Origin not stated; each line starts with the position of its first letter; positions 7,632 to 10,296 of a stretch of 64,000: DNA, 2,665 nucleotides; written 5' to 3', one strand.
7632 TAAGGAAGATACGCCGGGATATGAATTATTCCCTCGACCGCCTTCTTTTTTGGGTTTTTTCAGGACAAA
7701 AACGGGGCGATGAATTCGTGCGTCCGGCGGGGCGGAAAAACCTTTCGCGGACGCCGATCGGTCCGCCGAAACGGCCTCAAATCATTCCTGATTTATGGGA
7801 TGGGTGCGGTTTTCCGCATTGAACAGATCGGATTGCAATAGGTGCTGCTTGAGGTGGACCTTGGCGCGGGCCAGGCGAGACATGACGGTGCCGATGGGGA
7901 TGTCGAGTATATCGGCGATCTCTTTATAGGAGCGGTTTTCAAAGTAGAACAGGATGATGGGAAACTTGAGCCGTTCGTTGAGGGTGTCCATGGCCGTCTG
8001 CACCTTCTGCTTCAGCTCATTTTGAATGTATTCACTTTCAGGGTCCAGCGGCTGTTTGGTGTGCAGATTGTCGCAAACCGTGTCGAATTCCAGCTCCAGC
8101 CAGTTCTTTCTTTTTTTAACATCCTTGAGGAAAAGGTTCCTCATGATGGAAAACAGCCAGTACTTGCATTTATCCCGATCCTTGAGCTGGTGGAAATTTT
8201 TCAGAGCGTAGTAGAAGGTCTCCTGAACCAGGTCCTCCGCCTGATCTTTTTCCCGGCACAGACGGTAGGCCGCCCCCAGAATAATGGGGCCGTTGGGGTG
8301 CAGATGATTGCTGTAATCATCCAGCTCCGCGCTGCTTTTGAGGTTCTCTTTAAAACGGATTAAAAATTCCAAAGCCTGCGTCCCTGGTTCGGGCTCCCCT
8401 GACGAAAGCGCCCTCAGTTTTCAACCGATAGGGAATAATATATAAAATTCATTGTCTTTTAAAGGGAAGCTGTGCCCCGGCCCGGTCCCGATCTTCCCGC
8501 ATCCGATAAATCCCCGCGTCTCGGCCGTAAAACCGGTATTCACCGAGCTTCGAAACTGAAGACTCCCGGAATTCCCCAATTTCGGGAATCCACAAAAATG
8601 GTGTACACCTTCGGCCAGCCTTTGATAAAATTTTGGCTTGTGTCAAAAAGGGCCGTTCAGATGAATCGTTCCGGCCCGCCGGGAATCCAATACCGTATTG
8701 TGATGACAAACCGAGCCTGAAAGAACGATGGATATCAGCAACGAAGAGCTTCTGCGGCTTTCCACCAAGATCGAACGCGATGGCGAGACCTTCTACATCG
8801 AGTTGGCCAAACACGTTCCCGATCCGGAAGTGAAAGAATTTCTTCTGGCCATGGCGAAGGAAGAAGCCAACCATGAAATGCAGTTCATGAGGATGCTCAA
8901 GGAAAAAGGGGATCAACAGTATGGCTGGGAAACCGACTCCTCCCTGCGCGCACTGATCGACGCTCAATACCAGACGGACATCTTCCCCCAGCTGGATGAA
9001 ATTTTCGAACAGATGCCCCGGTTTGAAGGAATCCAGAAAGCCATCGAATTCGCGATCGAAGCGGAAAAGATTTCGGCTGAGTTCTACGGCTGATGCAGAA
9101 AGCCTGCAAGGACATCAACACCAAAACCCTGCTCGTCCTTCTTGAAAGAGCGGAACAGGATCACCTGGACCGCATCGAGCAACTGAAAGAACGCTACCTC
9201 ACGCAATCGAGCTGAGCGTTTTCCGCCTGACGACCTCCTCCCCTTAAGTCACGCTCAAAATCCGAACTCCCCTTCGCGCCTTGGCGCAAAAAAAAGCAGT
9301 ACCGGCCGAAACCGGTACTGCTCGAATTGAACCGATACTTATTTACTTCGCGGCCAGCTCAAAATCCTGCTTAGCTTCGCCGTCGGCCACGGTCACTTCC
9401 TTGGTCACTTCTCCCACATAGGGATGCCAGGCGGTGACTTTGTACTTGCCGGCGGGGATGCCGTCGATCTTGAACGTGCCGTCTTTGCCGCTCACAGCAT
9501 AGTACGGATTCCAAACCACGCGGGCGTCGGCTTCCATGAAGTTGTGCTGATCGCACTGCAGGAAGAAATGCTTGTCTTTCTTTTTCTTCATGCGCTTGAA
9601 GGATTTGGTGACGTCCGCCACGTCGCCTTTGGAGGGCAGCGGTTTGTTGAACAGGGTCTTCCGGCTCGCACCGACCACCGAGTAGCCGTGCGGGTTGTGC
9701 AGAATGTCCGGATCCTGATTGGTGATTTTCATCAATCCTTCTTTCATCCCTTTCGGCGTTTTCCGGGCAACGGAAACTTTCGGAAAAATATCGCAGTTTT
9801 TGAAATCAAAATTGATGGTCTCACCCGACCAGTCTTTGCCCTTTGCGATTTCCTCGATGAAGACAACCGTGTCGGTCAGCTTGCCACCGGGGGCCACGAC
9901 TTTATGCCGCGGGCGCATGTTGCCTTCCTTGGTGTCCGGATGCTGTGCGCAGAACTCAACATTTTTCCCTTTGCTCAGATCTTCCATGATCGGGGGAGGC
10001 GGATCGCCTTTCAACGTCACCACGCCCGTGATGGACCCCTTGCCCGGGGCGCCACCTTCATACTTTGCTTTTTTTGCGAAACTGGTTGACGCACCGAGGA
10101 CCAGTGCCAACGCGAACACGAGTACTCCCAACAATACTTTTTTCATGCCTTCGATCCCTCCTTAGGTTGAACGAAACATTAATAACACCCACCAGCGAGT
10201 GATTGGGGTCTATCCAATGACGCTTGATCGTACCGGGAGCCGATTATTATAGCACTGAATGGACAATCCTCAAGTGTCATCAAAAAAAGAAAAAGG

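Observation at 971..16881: Pair of giant multicopper oxidases in a haem/copper/envelope-stress neighbourhood: candidate periplasmic metal-oxidation module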

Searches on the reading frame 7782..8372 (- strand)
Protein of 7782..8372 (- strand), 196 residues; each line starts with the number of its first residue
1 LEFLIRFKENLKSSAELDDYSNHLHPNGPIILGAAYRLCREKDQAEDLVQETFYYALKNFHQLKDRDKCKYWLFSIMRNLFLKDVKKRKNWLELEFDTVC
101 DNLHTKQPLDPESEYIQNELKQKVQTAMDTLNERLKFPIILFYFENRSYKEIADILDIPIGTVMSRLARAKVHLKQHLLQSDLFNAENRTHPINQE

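Call 5: search_protein_families(library=pfam, proteins=[window:7782-8372:-], max_evalue=0.01)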
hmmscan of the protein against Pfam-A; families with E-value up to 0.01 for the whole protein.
window:7782-8372:- (196 aa): 4 families
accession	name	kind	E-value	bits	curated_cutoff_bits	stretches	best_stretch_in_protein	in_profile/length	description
PF08281.18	Sigma70_r4_2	-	1.2e-14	54.1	25.7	1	122-174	2-54/54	Sigma-70, region 4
PF04542.20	Sigma70_r2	-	3.4e-12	46.4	24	1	27-89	5-69/71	Sigma-70 region 2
PF04545.22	Sigma70_r4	-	2.4e-10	40.2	24.1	1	127-175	1-49/50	Sigma-70, region 4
PF22029.2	PhyR_sigma2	-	0.00057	20.3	27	1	36-77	13-54/55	Sigma2 domain of PhyR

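Call 7: search_protein_families(library=ncbifam, proteins=[window:7782-8372:-], max_evalue=0.01)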
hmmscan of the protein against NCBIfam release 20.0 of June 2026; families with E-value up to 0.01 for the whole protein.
window:7782-8372:- (196 aa): 101 families (the best 25 are shown)
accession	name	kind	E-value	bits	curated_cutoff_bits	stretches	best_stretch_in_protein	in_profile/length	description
NF009174.0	PRK12522.1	equivalog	2.8e-31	108.9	217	1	34-178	19-167/175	RNA polymerase sigma factor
TIGR02950.1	SigM_subfam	subfamily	2.3e-27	95.8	147.95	1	35-177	17-157/159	RNA polymerase sigma factor, SigM family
NF007223.0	PRK09641.1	equivalog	7.1e-27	94.5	209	1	32-178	32-184/187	RNA polymerase sigma factor SigW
NF009185.0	PRK12533.1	equivalog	3.9e-26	92.1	248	1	35-185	42-200/231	RNA polymerase sigma factor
TIGR02947.1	SigH_actino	hypoth_equivalog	5.6e-25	88.2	251.55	1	32-179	25-180/193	RNA polymerase sigma-70 factor, TIGR02947 family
TIGR02937.1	sigma70-ECF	superfamily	2.4e-24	85.8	42.9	1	27-178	10-165/165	sigma-70 family RNA polymerase sigma factor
NF007229.0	PRK09647.1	equivalog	2.4e-23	82.6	265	1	34-183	60-207/220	RNA polymerase sigma factor SigE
TIGR02983.1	SigE-fam_strep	subfamily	3.1e-23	82.4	141.55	1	16-180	4-160/162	SigE family RNA polymerase sigma factor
TIGR02985.1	Sig70_bacteroi1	subfamily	1.5e-22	80.6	126.4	1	35-178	18-162/162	RNA polymerase sigma-70 factor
NF009164.0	PRK12511.1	equivalog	4.7e-22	78.4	185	1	36-176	22-157/182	RNA polymerase sigma factor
NF009170.0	PRK12517.1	subfamily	1.6e-21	76.6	197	1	34-182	39-180/188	RNA polymerase sigma factor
NF007216.0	PRK09638.1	equivalog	1.9e-21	76.6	194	1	30-180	30-176/180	RNA polymerase sigma factor SigY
TIGR02948.1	SigW_bacill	equivalog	2.5e-21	76.6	243.1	1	34-178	34-184/187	RNA polymerase sigma factor SigW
NF006930.0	PRK09415.1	subfamily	2.8e-21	76.1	198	1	28-180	26-177/179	RNA polymerase factor sigma C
NF058625.1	sigma_PG0214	equivalog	3.2e-21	75.8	130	1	19-181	5-164/170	GFO_1088 family ECF-type sigma factor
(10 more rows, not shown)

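Call 89: search_solved_structures(query=window:7782-8372:-, max_evalue=0.00001)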
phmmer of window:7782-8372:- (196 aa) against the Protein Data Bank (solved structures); distinct sequences matched with E-value up to 0.00001: 14.
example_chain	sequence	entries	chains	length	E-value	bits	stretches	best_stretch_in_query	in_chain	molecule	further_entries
6jcy_F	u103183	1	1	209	1.1e-18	71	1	31-176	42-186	ECF RNA polymerase sigma factor SigH,ECF RNA polymerase sigma factor SigE,ECF RNA polymera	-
5zx2_F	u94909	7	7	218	1.3e-15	61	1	31-176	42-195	ECF RNA polymerase sigma factor SigH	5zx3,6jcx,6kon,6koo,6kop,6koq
5wuq_A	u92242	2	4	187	1.3e-13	54.5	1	29-178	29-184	ECF RNA polymerase sigma factor SigW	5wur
9m9d_F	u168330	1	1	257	2.4e-13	53.6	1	30-179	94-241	ECF RNA polymerase sigma factor SigE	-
9m9e_F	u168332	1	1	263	2.5e-13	53.6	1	30-179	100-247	ECF RNA polymerase sigma factor SigE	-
9m98_F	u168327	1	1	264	2.5e-13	53.5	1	30-179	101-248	ECF RNA polymerase sigma factor SigE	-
5uxx_A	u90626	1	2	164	4.2e-11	46.3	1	28-180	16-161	RNA polymerase sigma factor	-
6in7_B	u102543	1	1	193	2.7e-10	43.7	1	31-175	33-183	RNA polymerase sigma-H factor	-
8z6g_B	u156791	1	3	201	2.7e-10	43.7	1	31-175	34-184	RNA polymerase sigma factor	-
1or7_A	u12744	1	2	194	1.4e-09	41.3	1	45-173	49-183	RNA polymerase sigma-E factor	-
6jbq_F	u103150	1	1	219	2e-09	40.9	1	45-173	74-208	ECF RNA polymerase sigma-E factor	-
1h3l_A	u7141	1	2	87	4.7e-09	39.6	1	32-89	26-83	RNA POLYMERASE SIGMA FACTOR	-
2h27_A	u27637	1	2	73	1.4e-07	34.8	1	114-174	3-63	RNA polymerase Sigma E factor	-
5fgm_A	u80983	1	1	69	3.2e-07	33.6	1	124-176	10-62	ECF RNA polymerase sigma factor SigR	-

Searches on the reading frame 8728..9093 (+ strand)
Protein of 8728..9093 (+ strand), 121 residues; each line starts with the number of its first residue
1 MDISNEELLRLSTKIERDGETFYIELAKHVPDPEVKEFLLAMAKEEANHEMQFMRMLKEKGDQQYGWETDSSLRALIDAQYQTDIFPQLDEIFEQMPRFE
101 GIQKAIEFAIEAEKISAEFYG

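Call 5: search_protein_families(library=pfam, proteins=[window:8728-9093:+], max_evalue=0.01)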
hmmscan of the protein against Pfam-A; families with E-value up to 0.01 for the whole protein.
window:8728-9093:+ (121 aa): 3 families
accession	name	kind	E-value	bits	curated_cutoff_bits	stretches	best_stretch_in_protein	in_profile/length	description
PF02915.23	Rubrerythrin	-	7.7e-10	39.7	22.8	1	7-115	1-128/137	Rubrerythrin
PF09537.16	DUF2383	-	7.8e-05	23.2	30.8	1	14-63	11-60/111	Domain of unknown function (DUF2383)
PF13668.12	Ferritin_2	-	0.0038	17.8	24.7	0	5-56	84-135/138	Ferritin-like domain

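Call 7: search_protein_families(library=ncbifam, proteins=[window:8728-9093:+], max_evalue=0.01)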
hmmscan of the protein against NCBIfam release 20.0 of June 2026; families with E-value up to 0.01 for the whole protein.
window:8728-9093:+ (121 aa): 5 families
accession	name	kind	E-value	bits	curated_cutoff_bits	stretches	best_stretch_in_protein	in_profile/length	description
NF045676.1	FeExpMbfA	equivalog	7.4e-05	22.3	450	1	10-65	101-156/318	iron exporter MbfA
TIGR04535.1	ferrit_encaps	subfamily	0.0032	17.4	125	1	13-62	22-71/114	encapsulin-associated ferritin-like protein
NF058678.1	EncB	exception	0.0041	17.3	210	1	17-58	21-64/160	encapsulin nanocompartment ferritin-like cargo protein EncB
TIGR02284.1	TIGR02284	subfamily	0.0043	17.3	44.8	1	14-77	10-70/139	PA2169 family four-helix-bundle protein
NF058679.1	EncB_fam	subfamily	0.0099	15.9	90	0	10-60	26-76/117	encapsulin nanocompartment ferritin-likeEncB family encapsulin nanocompartment ferritin-like cargo protein cargo protein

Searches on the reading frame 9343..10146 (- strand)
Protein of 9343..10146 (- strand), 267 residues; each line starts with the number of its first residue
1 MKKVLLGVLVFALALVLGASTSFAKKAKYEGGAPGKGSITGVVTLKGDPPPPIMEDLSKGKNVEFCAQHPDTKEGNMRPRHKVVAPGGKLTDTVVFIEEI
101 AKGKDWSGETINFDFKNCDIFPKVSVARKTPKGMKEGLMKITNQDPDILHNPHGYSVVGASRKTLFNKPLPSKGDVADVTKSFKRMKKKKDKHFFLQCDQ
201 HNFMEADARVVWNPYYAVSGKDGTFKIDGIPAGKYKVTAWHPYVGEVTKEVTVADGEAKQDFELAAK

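Call 5: search_protein_families(library=pfam, proteins=[window:9343-10146:-], max_evalue=0.01)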
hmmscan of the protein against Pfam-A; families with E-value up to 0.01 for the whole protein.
window:9343-10146:- (267 aa): 3 families
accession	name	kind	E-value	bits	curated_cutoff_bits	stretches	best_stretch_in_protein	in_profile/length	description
PF13620.12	CarboxypepD_reg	-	6.1e-07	30.1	32.3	1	215-261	30-78/82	Carboxypeptidase regulatory-like domain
PF14686.12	fn3_3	-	0.00012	22.2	24.4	1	217-259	29-73/75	Polysaccharide lyase family 4, domain II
PF13715.12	CarbopepD_reg_2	-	0.0083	16.6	32.2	0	217-264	28-76/88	CarboxypepD_reg-like domain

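Call 7: search_protein_families(library=ncbifam, proteins=[window:9343-10146:-], max_evalue=0.01)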
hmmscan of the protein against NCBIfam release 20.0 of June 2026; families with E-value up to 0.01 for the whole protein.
window:9343-10146:- (267 aa): 1 family
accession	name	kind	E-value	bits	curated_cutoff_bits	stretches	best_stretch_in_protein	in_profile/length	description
NF052345.1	S_layer_anammox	exception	0.0023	15.3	1400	1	217-266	1342-1393/1596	Kustd1514 family S-layer glycoprotein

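Call 29: search_solved_structures(query=window:9343-10146:-, max_evalue=10, show_alignments=3)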
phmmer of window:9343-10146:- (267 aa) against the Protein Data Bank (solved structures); distinct sequences matched with E-value up to 10: 3.
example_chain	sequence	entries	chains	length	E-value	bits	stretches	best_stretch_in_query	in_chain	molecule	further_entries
6x6k_AT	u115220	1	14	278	0.5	13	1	150-197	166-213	Cag pathogenicity island protein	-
6oee_A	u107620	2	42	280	0.51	13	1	150-197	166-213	Type IV secretion system apparatus protein CagT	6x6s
5g04_S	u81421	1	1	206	0.89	12.2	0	164-210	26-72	PROBABLE SERINE/THREONINE-PROTEIN KINASE HSL1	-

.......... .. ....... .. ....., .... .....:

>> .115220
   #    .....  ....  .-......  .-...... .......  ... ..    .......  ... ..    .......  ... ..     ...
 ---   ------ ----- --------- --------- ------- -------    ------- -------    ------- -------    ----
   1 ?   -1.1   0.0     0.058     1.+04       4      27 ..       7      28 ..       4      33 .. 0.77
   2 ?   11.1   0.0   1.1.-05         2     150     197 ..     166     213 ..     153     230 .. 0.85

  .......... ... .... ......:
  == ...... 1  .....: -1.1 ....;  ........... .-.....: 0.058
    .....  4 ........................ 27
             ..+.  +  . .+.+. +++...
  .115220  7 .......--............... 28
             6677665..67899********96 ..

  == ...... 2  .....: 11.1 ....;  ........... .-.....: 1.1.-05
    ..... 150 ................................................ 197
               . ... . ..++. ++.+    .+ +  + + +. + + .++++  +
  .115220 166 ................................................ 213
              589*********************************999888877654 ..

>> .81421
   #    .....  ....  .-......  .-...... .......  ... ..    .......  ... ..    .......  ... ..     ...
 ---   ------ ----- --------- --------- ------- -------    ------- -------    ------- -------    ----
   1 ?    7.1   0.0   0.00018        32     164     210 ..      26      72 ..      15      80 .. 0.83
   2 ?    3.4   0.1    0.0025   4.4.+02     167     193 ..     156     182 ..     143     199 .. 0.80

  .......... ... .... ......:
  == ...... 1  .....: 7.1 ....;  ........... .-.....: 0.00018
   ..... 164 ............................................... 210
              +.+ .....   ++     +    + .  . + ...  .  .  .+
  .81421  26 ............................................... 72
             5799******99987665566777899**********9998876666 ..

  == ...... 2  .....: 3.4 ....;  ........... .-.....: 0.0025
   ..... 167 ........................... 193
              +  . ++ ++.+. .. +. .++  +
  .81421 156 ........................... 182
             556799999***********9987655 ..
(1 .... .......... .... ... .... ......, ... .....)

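Call 40: find_homologous_proteins(query=window:9343-10146:-)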
Query window:9343-10146:- (267 aa): 512 proteins with E <= 0.001 among 2175 candidates; the best 120 are listed.
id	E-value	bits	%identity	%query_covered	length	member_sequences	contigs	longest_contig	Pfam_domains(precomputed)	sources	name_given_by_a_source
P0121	1.9e-178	610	100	100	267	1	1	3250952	PF13620.13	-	-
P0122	2.3e-156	537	90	93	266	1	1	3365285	PF13620.13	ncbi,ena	-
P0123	1.0e-147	509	82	100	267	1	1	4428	PF13620.13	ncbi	-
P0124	2.3e-145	501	81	99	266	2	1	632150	PF13620.13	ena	-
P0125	6.5e-143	493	80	99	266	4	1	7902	PF13620.13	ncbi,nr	ncbi:MAG: hypothetical protein NPINA01_33440 [Nitrospinaceae bacterium]|nr:MAG: hypothetical protein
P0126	1.5e-139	482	79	99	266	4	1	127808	PF13620.13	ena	-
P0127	1.7e-139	482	79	100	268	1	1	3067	PF14686.13,PF13620.13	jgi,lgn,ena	-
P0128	4.4e-139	481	79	100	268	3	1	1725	PF13620.13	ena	-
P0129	6.0e-139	480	79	100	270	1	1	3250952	PF14686.13,PF13620.13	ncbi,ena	-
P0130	4.9e-138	477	77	100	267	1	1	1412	PF13620.13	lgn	-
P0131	1.8e-137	475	75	100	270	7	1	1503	PF13620.13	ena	-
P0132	2.4e-137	475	78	97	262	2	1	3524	PF13620.13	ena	-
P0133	5.7e-137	474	77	99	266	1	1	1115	PF13620.13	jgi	-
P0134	6.7e-137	473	78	100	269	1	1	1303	PF14686.13,PF13620.13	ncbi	-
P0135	7.8e-136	470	78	100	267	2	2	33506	PF14686.13,PF13620.13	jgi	jgi:hypothetical protein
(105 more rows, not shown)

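Call 50: predict_structure(alignment_id=A1)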
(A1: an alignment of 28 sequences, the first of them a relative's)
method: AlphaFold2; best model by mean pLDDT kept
length: 267 residues; sequences in the alignment: 28
mean_pLDDT: 89.6   pTM: 0.83
mean pLDDT of the five models: 89.6, 89.4, 84.2, 81.6, 77.4
residues with pLDDT >= 90: 200; 70-90: 45; 50-70: 18; < 50: 4
segments of 3 or more residues with pLDDT < 50: 22-25
pLDDT, mean of each block of 10 residues (from residue 1): 69 64 61 94 95 90 91 93 93 96 92 94 95 93 94 83 86 95 89 91 91 96 97 97 95 95 88
secondary structure, 60 per line:
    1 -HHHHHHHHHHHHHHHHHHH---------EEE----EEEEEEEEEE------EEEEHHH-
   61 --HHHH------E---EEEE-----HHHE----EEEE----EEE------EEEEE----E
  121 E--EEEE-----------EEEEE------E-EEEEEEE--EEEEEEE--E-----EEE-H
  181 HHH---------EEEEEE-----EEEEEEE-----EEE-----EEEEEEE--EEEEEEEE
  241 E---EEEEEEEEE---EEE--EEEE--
elements in order: H2-20 E30-32 E37-46 E53-56 H63-66 E77-80 E94-97 E102-104 E111-115 E124-127 E139-143 E152-158 E161-167 E176-178 H180-183 E193-198 E204-210 E216-218 E224-230 E233-241 E245-253 E257-259 E262-265

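Call 54: fold_search(model_id=the predicted structure, library=pdb)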
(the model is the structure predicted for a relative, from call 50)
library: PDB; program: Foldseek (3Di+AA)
matches with E <= 10: 1313; with E <= 0.001: 0
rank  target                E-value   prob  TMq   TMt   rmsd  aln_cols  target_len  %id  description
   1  6hbe_A                2.7e-03  1.00  0.28  0.18   6.7       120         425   15  Cu-containing nitrite reductase (NirK) from Thermus scotoductus SA-01 (released 2019-01-23)
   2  3qec                  2.7e-03  0.99  0.25  0.42  11.3       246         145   11  Crystal structure of a putative carbohydrate binding protein (PA1324) from Pseudomonas aeruginosa at 2.61 A resolution (released 2011-03-02)
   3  3ply_A                5.0e-03  1.00  0.27  0.63   3.6       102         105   15  Structure of Oxidized P96G Mutant of Amicyanin (released 2011-02-09)
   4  2idq                  7.0e-03  1.00  0.27  0.61   5.2       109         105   12  Structure of M98A mutant of amicyanin, Cu(II) (released 2007-03-13)
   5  6hbe_C                7.0e-03  1.00  0.28  0.18   6.4       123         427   15  Cu-containing nitrite reductase (NirK) from Thermus scotoductus SA-01 (released 2019-01-23)
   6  3mj9_A                7.4e-03  0.21  0.12  0.14  14.6       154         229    7  Crystal structure of JAML in complex with the stimulatory antibody HL4E10 (released 2011-02-23)
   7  2gb2                  7.8e-03  1.00  0.27  0.62   4.6       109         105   15  The P52G mutant of amicyanin in the Cu(II) state. (released 2006-08-01)
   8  4p5r                  8.3e-03  1.00  0.27  0.63   5.0       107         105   16  Structure of oxidized W45Y mutant of amicyanin (released 2014-04-23)
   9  3ie9                  1.1e-02  1.00  0.27  0.63   3.5       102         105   14  Structure of oxidized M98L mutant of amicyanin (released 2009-10-06)
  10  1id2_A                1.2e-02  1.00  0.28  0.63   5.0       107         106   12  CRYSTAL STRUCTURE OF AMICYANIN FROM PARACOCCUS VERSUTUS (THIOBACILLUS VERSUTUS) (released 2001-04-11)
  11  3phs                  1.2e-02  0.38  0.17  0.19  15.7       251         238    9  Crystal Structure of GBS52, the minor pilin in gram-positive pathogen Streptococcus agalactiae (released 2010-11-17)
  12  4hcf_B                1.6e-02  0.94  0.20  0.49  10.8       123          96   14  Crystal Structure of Uncharacterized Cupredoxin-like Domain Protein Cupredoxin_1 with Copper Bound from Bacillus anthr (released 2012-10-17)
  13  3rym_A                1.7e-02  1.00  0.27  0.62   5.0       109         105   14  Structure of Oxidized M98K mutant of Amicyanin (released 2011-11-23)
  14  1qmu_A                1.9e-02  1.00  0.19  0.14   2.0        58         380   31  Duck carboxypeptidase D domain II (released 2000-10-13)
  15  6fwv_A                2.0e-02  0.16  0.17  0.09  33.4       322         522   10  The Bacillus anthracis TIE protein (released 2018-08-08)
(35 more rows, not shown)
